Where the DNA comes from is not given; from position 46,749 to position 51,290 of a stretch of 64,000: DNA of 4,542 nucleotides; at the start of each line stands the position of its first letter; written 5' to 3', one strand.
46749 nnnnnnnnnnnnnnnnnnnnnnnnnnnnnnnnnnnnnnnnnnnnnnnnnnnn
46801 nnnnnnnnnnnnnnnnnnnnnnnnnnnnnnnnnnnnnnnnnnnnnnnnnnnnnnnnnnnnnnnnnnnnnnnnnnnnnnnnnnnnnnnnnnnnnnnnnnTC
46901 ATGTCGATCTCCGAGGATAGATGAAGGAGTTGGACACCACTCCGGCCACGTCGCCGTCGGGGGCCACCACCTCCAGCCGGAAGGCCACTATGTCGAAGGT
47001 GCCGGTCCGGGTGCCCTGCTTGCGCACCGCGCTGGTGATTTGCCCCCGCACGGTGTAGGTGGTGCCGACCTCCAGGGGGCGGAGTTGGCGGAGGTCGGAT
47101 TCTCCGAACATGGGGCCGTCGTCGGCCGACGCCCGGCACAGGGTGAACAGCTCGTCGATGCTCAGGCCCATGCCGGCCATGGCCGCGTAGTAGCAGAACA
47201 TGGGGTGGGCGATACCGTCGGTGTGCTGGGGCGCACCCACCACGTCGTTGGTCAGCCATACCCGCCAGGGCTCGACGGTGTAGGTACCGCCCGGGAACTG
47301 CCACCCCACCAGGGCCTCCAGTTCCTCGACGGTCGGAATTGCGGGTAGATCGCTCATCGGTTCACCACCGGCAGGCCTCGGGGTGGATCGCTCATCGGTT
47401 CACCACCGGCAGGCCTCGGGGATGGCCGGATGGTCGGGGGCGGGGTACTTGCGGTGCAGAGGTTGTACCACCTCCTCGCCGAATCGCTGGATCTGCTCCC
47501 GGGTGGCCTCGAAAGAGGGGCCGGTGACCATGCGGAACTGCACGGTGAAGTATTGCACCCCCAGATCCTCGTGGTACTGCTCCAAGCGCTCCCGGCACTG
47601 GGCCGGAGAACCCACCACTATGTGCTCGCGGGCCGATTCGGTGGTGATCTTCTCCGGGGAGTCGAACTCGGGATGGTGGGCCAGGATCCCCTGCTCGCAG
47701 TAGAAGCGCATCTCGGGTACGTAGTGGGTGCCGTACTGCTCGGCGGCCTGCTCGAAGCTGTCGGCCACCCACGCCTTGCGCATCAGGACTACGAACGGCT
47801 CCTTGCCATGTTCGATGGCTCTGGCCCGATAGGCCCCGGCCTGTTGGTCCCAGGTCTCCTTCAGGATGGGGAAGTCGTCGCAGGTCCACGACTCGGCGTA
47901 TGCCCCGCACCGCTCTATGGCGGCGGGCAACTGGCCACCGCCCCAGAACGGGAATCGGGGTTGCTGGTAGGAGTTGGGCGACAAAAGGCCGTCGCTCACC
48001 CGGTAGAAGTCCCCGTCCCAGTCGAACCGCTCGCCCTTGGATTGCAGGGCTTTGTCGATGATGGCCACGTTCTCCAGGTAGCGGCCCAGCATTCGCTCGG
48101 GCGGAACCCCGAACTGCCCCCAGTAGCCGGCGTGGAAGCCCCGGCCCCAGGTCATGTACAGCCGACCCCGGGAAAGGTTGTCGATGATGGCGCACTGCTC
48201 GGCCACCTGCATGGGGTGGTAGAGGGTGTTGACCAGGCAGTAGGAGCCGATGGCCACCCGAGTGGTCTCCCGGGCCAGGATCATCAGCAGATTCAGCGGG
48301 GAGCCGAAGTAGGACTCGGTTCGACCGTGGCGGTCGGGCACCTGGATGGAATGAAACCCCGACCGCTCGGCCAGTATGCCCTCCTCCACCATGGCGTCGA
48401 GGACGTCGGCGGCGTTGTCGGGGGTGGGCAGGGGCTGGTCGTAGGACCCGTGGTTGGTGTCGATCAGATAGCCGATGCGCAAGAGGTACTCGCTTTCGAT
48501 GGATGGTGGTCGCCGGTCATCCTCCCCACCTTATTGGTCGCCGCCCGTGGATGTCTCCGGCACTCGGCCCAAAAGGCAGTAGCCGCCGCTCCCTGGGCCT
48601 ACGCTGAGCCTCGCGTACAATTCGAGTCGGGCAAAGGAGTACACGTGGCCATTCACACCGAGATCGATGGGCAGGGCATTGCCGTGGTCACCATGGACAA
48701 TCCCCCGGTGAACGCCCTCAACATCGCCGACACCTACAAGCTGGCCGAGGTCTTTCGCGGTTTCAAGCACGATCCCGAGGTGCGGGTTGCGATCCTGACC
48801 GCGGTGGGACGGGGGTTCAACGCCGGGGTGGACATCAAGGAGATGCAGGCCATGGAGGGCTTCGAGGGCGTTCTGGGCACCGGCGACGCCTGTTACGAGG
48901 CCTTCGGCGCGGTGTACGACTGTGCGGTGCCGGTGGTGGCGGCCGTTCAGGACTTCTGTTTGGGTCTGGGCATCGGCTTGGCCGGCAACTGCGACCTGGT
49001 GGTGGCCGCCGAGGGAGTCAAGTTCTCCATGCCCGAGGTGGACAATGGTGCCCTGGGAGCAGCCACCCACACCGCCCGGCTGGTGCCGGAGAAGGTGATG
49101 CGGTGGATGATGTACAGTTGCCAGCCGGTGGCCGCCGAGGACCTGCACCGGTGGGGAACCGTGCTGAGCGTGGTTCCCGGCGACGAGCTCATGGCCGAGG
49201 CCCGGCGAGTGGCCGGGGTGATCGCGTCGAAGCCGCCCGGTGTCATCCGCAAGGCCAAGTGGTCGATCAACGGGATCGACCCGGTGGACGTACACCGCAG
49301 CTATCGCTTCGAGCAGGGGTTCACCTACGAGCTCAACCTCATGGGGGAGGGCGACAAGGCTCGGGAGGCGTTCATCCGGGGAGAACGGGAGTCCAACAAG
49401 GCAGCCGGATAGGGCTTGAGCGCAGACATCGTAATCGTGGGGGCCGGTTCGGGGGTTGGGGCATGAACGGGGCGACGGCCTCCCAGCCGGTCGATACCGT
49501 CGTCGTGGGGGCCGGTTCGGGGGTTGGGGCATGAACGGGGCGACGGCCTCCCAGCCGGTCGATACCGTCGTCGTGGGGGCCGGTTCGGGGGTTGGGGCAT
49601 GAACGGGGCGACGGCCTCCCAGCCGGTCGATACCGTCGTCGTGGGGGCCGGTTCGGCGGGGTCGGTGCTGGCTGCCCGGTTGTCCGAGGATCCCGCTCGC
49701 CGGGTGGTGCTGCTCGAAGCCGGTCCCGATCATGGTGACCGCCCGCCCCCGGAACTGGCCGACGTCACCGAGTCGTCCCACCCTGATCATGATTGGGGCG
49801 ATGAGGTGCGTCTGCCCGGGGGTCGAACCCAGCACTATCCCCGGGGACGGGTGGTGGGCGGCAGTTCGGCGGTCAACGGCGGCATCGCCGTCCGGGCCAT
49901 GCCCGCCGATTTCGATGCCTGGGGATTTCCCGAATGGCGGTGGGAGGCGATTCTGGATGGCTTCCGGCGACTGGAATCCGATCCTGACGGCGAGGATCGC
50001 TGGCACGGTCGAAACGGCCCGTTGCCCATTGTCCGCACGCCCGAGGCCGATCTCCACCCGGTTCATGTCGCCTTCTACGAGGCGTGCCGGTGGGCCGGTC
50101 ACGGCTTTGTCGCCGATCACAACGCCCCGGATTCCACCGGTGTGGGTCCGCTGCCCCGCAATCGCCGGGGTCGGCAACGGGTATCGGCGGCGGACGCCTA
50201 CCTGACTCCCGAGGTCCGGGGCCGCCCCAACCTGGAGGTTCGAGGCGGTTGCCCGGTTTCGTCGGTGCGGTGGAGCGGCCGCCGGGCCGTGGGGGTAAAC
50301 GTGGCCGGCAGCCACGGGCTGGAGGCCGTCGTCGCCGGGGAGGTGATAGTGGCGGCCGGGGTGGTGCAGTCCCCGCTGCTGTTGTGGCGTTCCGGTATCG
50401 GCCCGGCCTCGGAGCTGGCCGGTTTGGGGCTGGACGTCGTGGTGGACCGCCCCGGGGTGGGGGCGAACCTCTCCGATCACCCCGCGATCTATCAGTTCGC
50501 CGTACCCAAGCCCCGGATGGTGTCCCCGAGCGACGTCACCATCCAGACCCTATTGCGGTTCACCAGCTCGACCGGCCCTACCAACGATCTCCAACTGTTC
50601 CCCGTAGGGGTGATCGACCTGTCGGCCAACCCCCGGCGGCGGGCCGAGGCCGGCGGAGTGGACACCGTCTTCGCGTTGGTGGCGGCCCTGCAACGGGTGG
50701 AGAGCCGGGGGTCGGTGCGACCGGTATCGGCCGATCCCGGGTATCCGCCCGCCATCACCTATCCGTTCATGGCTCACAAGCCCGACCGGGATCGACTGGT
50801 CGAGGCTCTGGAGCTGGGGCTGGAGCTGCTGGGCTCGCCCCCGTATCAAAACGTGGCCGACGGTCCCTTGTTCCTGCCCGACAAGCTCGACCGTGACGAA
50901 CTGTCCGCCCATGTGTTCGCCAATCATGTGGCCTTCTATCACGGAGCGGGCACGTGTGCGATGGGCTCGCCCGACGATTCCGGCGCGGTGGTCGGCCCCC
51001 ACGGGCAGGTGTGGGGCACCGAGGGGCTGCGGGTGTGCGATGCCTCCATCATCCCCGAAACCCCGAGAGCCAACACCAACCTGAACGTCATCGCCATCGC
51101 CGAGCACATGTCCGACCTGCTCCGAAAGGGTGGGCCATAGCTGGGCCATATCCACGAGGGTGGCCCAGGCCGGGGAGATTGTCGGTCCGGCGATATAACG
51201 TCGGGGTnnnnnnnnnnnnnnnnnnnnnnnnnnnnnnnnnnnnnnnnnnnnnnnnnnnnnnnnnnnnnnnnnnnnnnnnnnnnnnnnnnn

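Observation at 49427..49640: Triplicated 5' end of a GMC oxidoreductase creates two identical 23-codon decoy ORFs ahead of the real start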

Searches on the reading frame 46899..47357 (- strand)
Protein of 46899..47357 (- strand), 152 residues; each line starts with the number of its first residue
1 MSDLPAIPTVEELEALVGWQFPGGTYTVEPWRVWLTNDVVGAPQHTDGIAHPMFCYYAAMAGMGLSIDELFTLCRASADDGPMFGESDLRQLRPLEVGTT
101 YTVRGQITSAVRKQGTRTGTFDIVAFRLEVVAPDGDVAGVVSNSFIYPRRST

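Call 41: search_protein_families(library=pfam, proteins=[window:46899-47357:-], max_evalue=0.01)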
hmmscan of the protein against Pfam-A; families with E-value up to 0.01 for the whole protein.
window:46899-47357:- (152 aa): 1 family
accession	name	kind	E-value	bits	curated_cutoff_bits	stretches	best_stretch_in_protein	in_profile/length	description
PF13452.11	FAS1_DH_region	-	0.0065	17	22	0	70-135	64-126/132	FAS1-like, dehydratase domain region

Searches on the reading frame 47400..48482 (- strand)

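Call 5: search_protein_families(library=pfam, proteins=[window:47400-48482:-])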
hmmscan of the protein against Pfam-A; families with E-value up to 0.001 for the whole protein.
window:47400-48482:- (360 aa): 1 family
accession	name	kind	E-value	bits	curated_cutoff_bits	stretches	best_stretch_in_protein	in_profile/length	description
PF00296.26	Bac_luciferase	-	2e-40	139.6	27.9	1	1-306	1-310/314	Luciferase-like monooxygenase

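Call 51: search_protein_families(library=ncbifam, proteins=[window:47400-48482:-], max_evalue=0.00001)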
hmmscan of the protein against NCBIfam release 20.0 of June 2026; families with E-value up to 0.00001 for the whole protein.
window:47400-48482:- (360 aa): 23 families
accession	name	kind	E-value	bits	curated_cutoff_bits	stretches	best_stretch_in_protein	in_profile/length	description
TIGR03619.1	F420_Rv2161c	subfamily_domain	1.8e-22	80.2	166.9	1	58-236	42-216/247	TIGR03619 family F420-dependent LLM class oxidoreductase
TIGR03560.1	F420_Rv1855c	subfamily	4.5e-20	72.4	231.4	1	30-185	14-176/227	TIGR03560 family F420-dependent LLM class oxidoreductase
TIGR04036.1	LLM_CE1758_fam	subfamily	5.1e-19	68.3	479.1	1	25-357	24-346/355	CE1758 family FMN-dependent luciferase-like monooxygenase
TIGR03858.1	LLM_2I7G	subfamily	5.5e-19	68.3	462.25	1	22-339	19-333/337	Atu2307/SP_0267 family LLM class monooxygenase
TIGR03621.1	F420_MSMEG_2516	subfamily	3.4e-18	65.8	213.15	1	29-183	14-157/295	TIGR03621 family F420-dependent LLM class oxidoreductase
TIGR04020.1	seco_metab_LLM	subfamily_domain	5.8e-15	55.2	244.45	1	27-119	17-110/341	MupA/Atu3671 family FMN-dependent luciferase-like monooxygenase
TIGR03558.1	oxido_grp_1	subfamily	6e-15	55.2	166.95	1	20-114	11-105/325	MsnO8 family LLM class oxidoreductase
TIGR03571.1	lucif_BA3436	subfamily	8.7e-14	51.5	303.9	1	28-235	30-238/304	TIGR03571 family LLM class oxidoreductase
TIGR04027.1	LLM_KPN_01858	hypoth_equivalog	2.6e-13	49.6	412.9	1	29-150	20-142/326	putative FMN-dependent luciferase-like monooxygenase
TIGR04024.1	F420_NP1902A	hypoth_equivalog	1.4e-11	43.7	345.4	1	21-201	7-178/330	TIGR04024 family LLM class F420-dependent oxidoreductase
TIGR04021.1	LLM_DMSO2_sfnG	equivalog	7.8e-11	41.9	382.95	1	68-197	69-198/350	dimethylsulfone monooxygenase SfnG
TIGR03857.1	F420_MSMEG_2249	hypoth_equivalog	5.9e-10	38.9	218.4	1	21-157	7-133/329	TIGR03857 family LLM class F420-dependent oxidoreductase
NF052255.1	luciferase_Beta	exception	7.5e-10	38.4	500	1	24-111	17-106/325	luciferase subunit beta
NF002619.0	PRK02271.1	equivalog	3e-09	36.6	276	1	31-196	16-171/329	5,10-methylenetetrahydromethanopterin reductase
TIGR03555.1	F420_mer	equivalog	4.3e-08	32.9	348.7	1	37-196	20-170/325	5,10-methylenetetrahydromethanopterin reductase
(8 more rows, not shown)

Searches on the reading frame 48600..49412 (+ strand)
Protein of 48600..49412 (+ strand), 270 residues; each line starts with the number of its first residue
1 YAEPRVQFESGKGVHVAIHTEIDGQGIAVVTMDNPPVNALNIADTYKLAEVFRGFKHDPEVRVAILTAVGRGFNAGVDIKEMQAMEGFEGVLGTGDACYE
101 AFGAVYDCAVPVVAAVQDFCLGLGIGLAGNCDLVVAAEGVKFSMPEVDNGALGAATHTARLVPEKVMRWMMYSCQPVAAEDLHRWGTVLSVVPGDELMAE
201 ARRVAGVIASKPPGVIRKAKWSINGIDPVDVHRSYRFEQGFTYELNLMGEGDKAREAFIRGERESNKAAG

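Call 5: search_protein_families(library=pfam, proteins=[window:48600-49412:+])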
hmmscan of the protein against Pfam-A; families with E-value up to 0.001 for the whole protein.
window:48600-49412:+ (270 aa): 2 families
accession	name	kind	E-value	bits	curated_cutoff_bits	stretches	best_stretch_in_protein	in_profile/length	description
PF00378.25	ECH_1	-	1.6e-38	132.9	27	1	25-224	4-206/251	Enoyl-CoA hydratase/isomerase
PF16113.10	ECH_2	-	1.5e-16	61.3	27.2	1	28-203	2-183/335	Enoyl-CoA hydratase/isomerase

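Call 51: search_protein_families(library=ncbifam, proteins=[window:48620-49412:+], max_evalue=0.00001)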
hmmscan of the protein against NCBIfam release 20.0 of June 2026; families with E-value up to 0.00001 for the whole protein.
window:48620-49412:+ (264 aa): 0 families

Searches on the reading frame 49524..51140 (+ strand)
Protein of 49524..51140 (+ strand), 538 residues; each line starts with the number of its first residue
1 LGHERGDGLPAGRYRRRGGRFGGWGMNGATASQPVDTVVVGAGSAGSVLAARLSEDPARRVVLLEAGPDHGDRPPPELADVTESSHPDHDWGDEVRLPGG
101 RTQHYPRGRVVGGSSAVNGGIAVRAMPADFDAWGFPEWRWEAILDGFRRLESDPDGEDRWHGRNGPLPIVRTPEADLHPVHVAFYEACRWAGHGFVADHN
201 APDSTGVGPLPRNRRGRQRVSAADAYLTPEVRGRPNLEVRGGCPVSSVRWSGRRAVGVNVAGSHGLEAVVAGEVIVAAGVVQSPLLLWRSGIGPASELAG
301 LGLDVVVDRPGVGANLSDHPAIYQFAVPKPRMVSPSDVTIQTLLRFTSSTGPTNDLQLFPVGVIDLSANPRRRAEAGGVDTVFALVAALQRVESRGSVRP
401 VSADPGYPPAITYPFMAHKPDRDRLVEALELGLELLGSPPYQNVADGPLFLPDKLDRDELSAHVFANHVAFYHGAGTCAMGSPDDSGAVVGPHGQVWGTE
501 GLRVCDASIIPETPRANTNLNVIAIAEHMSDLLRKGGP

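Call 5: search_protein_families(library=pfam, proteins=[window:49599-51140:+])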
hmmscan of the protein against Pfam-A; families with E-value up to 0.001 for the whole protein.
window:49599-51140:+ (513 aa): 5 families
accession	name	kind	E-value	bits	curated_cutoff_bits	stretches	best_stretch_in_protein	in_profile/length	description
PF00732.25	GMC_oxred_N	-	3.8e-34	118.9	23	1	11-296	2-218/218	GMC oxidoreductase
PF05199.19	GMC_oxred_C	-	5.8e-30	105.1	24.6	1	368-501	2-139/139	GMC oxidoreductase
PF13450.12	NAD_binding_8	-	9.4e-05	23.1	21.9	1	14-46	1-32/68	NAD(P)-binding Rossmann-like domain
PF05834.18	Lycopene_cycl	-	0.0004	20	23.4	1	11-45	1-36/380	Lycopene cyclase protein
PF01266.30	DAO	-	0.00082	19.4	27.9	0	11-44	1-33/353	FAD dependent oxidoreductase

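Call 7: find_encoding_contigs(protein=window:49599-51140:+, flank=5000, max_places=10)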
Protein window:49599-51140:+ (513 aa): no gene with exactly this product is on record in the collection.

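Call 8: find_encoding_contigs(protein=window:49524-51140:+, flank=5000, max_places=10)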
Protein window:49524-51140:+ (538 aa): no gene with exactly this product is on record in the collection.

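Call 9: find_homologous_proteins(query=window:49599-51140:+, max_evalue=1e-30)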
Query window:49599-51140:+ (513 aa): 7574 proteins with E <= 1e-30 among 8000 candidates; the best 120 are listed.
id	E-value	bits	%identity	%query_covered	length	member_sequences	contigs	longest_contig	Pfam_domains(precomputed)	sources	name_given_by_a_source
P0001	0.0e+0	1168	100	100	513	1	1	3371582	PF05199.20,PF00732.26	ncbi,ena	-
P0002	5.1e-275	932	81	97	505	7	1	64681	PF05199.20,PF00732.26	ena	-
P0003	2.2e-270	916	79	98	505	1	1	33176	PF05199.20,PF00732.26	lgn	-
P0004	1.1e-267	907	80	97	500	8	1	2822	PF13450.13,PF05199.20,PF00732.26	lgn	-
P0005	4.7e-267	905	79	98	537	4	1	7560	PF13450.13,PF05199.20,PF00732.26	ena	-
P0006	5.0e-267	905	79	97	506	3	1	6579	PF13450.13,PF05199.20,PF00732.26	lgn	-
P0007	9.6e-266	901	79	97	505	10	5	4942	PF13450.13,PF05199.20,PF00732.26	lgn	-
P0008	1.1e-265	901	78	98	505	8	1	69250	PF13450.13,PF05199.20,PF00732.26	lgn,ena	-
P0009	2.7e-265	900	78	98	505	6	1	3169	PF05199.20,PF00732.26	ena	-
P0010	6.5e-265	898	80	95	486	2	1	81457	PF05199.20,PF00732.26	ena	-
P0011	9.3e-265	898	78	97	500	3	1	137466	PF13450.13,PF05199.20,PF00732.26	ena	-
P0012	1.2e-264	897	79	97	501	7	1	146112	PF05199.20,PF00732.26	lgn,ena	-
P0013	2.7e-264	896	79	97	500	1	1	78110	PF05199.20,PF00732.26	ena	-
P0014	3.3e-264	896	78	98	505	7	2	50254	PF13450.13,PF05199.20,PF00732.26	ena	-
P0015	4.3e-264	896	79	97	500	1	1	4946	PF05199.20,PF00732.26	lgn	-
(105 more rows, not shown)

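Call 11: find_encoding_contigs(protein=P0001, flank=3000, max_places=5)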
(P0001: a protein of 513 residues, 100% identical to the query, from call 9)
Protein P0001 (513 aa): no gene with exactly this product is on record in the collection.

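Call 12: find_related_loci(query=window:49599-51140:+, collection=genome_contigs, flank=10000)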
Query window:49599-51140:+ (513 aa) in genome_contigs; peptide patterns used: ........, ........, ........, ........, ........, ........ (x = any residue, [..] = any of these).
75 stretches matched a pattern; 30 encode a relative of the query (tblastn E <= 1e-3); 29 distinct loci.
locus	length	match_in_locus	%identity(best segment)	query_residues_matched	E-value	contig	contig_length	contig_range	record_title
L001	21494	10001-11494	80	11-508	0e+0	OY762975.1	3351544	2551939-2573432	MAG: Acidimicrobiales bacterium isolate b2754c8c-b586-4d69-863e-0c5c3858fa40 genome assembly, chromosome: 1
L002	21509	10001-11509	79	6-508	0e+0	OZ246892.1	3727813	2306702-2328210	MAG: Acidimicrobiales bacterium isolate 3c6b77ed-a9df-485c-af98-3e10d3554373 genome assembly, chromosome: 1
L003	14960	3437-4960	78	3-508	0e+0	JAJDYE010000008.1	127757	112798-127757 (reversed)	MAG: Acidimicrobiia bacterium isolate jk18x27bins.72 k141_31902, whole genome shotgun sequence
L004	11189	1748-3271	78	3-508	0e+0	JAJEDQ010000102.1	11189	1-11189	MAG: Acidimicrobiia bacterium isolate p16x33bins.34 k141_15137, whole genome shotgun sequence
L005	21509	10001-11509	79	6-508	0e+0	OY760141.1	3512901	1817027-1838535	MAG: Acidimicrobiales bacterium isolate 5b15a54b-9cf3-459b-830c-82dda2a8371f genome assembly, chromosome: 1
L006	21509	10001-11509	78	6-508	0e+0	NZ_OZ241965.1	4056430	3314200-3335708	MAG: Candidatus Poriferisocius sp. isolate b25f411a-8abc-437d-a916-241d4d5bb498 chromosome 1, complete sequence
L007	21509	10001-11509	78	6-508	0e+0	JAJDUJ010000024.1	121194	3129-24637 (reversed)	MAG: Acidimicrobiia bacterium isolate jk18x1bzbins.74 k141_1596833, whole genome shotgun sequence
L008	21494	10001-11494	80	11-508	0e+0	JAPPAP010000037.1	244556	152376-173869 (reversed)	MAG: bacterium isolate IRC1_bin_38 NODE_33_length_244556_cov_32.9107, whole genome shotgun sequence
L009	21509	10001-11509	78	6-508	0e+0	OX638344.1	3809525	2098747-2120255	MAG: uncultured Acidimicrobiales bacterium isolate f043cee6-6750-45b5-b834-f9289512c0be genome assembly, chromosome: 1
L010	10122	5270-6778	78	6-508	0e+0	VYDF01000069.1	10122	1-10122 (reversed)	MAG: Acidimicrobiia bacterium isolate SB0675_bin_33 NODE_2797_length_10122_cov_6.108871, whole genome shotgun sequence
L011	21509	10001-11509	78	6-508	0e+0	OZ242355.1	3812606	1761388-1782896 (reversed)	MAG: Acidimicrobiales bacterium isolate 104998a1-4135-4d78-96d2-be0913496795 genome assembly, chromosome: 1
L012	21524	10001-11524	76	3-508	0e+0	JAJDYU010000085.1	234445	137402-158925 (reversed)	MAG: Acidimicrobiia bacterium isolate jk18x34bins.52 k141_12981, whole genome shotgun sequence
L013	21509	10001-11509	77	6-508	0e+0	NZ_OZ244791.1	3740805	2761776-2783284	MAG: Candidatus Poriferisocius sp. isolate cde17ac8-0948-4364-bd42-6cfd40f4f062 chromosome 1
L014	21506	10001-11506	77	3-502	0e+0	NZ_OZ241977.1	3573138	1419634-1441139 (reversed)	MAG: Candidatus Poriferisocius sp. isolate 487b4cec-4729-4ab4-8a52-7084cce3f8e8 chromosome 1, complete sequence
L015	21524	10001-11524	77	3-508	0e+0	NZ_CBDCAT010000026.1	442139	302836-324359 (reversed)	MAG: Candidatus Poriferisocius sp. isolate 6a58050e-6236-4a06-828a-e3003a3fcb77 contig_26, whole genome shotgun sequence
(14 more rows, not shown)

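Call 46: list_cluster_members(proteins=[P0001])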
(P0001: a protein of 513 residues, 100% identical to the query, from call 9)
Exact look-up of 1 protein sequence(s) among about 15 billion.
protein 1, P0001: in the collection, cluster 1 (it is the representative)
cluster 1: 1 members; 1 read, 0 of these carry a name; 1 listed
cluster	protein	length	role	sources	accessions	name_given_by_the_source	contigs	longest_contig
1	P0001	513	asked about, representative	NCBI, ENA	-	-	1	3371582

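Call 51: search_protein_families(library=ncbifam, proteins=[window:49599-51140:+], max_evalue=0.00001)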
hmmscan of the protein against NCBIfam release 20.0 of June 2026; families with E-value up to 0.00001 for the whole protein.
window:49599-51140:+ (513 aa): 6 families
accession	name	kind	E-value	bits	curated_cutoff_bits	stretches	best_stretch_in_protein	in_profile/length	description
TIGR03970.1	mycofact_MftG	equivalog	5.6e-103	345.5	387.45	1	11-508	2-486/487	mycofactocin dehydrogenase MftG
NF002550.0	PRK02106.1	subfamily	5.4e-97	325.6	605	2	8-306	4-312/563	choline dehydrogenase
TIGR01810.1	betA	equivalog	7.8e-83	278.9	732.1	2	11-305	1-304/532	choline dehydrogenase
TIGR04542.1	GMC_mycofac_2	equivalog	9.8e-50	169.8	400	1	11-272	1-242/425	mycofactocin system GMC family oxidoreductase MftG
NF038210.1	GMC_mycofac_3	equivalog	1.6e-28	99.7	300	3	13-113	2-96/418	mycofactocin system GMC family oxidoreductase MftG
NF058674.1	CholsOxChoxAB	equivalog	4.6e-06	25.4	850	0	440-504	465-528/535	cholesterol oxidase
